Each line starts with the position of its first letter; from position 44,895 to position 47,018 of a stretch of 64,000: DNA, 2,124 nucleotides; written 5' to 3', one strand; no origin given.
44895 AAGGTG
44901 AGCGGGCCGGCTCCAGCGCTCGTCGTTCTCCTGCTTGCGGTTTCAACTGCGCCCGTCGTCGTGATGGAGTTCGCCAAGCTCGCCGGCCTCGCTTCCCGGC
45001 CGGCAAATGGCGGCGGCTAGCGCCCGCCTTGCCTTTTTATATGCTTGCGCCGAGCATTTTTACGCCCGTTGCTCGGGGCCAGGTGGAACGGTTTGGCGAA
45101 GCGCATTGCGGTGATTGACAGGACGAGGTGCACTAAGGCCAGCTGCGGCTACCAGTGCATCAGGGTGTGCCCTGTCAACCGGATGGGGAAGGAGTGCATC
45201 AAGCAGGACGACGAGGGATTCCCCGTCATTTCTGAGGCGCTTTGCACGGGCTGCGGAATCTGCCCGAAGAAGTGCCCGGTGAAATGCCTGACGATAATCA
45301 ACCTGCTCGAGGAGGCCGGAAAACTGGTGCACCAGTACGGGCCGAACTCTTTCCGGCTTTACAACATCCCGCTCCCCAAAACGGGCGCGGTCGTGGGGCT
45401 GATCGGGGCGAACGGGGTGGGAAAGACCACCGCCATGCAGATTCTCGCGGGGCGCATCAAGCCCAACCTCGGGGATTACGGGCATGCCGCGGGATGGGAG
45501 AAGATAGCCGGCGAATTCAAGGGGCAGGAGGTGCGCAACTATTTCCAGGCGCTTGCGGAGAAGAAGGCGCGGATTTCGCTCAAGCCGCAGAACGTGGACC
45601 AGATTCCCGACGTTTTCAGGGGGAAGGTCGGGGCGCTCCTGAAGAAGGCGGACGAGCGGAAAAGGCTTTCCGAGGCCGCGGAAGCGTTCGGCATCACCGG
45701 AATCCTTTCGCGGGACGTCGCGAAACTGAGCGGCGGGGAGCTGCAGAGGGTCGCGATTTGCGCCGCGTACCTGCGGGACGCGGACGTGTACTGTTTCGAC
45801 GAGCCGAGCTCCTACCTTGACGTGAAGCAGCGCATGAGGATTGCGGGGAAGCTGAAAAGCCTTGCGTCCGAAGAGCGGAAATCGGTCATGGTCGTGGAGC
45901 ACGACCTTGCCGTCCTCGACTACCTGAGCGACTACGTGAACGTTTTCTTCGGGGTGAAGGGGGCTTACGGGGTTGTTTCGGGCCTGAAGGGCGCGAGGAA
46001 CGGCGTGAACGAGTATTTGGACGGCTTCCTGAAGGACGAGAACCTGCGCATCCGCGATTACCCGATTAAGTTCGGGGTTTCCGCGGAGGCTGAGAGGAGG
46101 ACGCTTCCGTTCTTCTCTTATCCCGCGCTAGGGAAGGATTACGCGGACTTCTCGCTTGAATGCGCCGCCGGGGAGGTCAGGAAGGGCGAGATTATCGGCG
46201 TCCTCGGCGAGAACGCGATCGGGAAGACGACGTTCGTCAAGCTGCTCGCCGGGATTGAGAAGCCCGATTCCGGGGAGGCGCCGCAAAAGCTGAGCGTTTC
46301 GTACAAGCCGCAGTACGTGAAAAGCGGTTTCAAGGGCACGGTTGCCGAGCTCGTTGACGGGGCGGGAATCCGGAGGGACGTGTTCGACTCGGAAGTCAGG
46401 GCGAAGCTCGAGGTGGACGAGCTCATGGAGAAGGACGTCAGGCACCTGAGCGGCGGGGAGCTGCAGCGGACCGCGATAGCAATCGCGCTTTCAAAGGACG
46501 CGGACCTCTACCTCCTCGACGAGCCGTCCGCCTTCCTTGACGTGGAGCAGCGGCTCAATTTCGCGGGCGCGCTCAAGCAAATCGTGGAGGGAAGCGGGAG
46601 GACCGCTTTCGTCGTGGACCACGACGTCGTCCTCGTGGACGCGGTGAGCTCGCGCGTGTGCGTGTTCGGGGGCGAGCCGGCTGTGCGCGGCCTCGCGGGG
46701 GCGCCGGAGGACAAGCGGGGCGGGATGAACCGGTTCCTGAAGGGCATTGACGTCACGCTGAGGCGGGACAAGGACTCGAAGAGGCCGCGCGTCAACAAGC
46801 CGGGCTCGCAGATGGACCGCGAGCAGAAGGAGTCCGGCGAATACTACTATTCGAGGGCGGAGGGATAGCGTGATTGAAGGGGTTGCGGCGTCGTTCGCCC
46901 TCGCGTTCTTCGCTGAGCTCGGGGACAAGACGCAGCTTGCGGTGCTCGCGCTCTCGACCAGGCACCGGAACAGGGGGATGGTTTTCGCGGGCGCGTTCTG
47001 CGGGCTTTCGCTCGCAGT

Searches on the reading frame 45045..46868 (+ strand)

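Call 14: search_protein_families(library=pfam, proteins=[window:45045-46868:+], max_evalue=0.0001)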
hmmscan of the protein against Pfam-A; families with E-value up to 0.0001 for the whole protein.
window:45045-46868:+ (607 aa): 6 families
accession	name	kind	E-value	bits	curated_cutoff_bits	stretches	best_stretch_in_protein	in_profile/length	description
PF00005.33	ABC_tran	-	3e-40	138.4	25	2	113-255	10-136/137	ABC transporter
PF13304.12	AAA_21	-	1.1e-14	55.7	27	0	229-291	239-303/304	AAA domain, putative AbiEii toxin, Type IV TA system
PF02463.25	SMC_N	-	6.1e-10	39.3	40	0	445-514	135-187/220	RecF/RecN/SMC N terminal domain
PF12837.12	Fer4_6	-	2.2e-05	24.6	25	0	21-45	1-22/24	4Fe-4S binding domain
PF14697.11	Fer4_21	-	2.7e-05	24.7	35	1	22-83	1-58/59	4Fe-4S dicluster domain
PF04068.21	Fer4_RLI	-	3.5e-05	23.9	23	1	20-50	2-35/35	Possible Fer4-like domain in RNase L inhibitor, RLI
